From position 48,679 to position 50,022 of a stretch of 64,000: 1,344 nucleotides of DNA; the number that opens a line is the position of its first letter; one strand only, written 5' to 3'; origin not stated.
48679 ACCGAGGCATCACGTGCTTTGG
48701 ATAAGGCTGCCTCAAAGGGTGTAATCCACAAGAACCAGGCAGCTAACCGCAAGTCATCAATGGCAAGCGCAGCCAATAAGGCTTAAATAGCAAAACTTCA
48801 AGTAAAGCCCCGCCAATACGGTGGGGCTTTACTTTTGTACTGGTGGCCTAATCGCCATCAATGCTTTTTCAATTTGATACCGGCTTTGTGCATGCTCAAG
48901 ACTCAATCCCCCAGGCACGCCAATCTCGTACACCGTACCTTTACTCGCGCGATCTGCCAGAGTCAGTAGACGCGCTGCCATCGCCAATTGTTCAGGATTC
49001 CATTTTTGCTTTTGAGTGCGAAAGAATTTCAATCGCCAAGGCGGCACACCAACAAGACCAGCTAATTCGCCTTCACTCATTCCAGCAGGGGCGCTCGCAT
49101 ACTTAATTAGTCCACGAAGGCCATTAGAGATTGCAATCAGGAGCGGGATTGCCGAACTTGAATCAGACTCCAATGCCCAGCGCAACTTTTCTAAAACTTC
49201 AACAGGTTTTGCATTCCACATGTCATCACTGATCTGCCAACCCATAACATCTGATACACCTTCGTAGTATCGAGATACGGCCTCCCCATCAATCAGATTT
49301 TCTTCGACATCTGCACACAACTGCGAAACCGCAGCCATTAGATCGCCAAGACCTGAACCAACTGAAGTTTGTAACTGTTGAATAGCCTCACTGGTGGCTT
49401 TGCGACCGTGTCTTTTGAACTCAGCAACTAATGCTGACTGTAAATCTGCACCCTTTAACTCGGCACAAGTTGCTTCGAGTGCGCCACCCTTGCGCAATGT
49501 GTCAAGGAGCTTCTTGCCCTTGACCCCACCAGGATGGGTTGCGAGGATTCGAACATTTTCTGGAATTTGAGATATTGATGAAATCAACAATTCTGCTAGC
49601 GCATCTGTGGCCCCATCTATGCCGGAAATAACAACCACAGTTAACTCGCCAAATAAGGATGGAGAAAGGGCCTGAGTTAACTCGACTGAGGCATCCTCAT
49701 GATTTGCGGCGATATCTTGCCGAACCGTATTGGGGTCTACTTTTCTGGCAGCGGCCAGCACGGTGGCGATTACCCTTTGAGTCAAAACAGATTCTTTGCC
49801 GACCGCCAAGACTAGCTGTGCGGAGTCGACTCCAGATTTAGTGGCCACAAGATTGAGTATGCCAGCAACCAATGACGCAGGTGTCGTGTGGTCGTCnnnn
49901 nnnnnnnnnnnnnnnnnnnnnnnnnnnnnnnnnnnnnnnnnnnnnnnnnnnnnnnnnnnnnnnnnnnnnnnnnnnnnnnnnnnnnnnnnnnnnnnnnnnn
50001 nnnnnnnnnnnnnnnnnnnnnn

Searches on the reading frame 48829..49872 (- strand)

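Call 37: search_protein_families(library=pfam, proteins=[window:48829-49872:-], max_evalue=0.00001)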
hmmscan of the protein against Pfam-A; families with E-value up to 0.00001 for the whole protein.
window:48829-49872:- (347 aa): 0 families

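Call 61: search_protein_families(library=ncbifam, proteins=[window:48829-49872:-], max_evalue=0.001)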
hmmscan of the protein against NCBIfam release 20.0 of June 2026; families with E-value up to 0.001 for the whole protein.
window:48829-49872:- (347 aa): 3 families
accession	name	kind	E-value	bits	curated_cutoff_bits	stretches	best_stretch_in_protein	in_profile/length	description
NF005918.0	PRK07914.1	equivalog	1.3e-46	159.6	420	1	18-314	6-300/321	hypothetical protein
TIGR01128.2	holA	equivalog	1.8e-38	132.6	80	1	21-313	2-301/316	DNA polymerase III subunit delta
NF004165.0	PRK05629.1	equivalog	6.1e-37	127.4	301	1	17-336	6-309/319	DNA polymerase III subunit delta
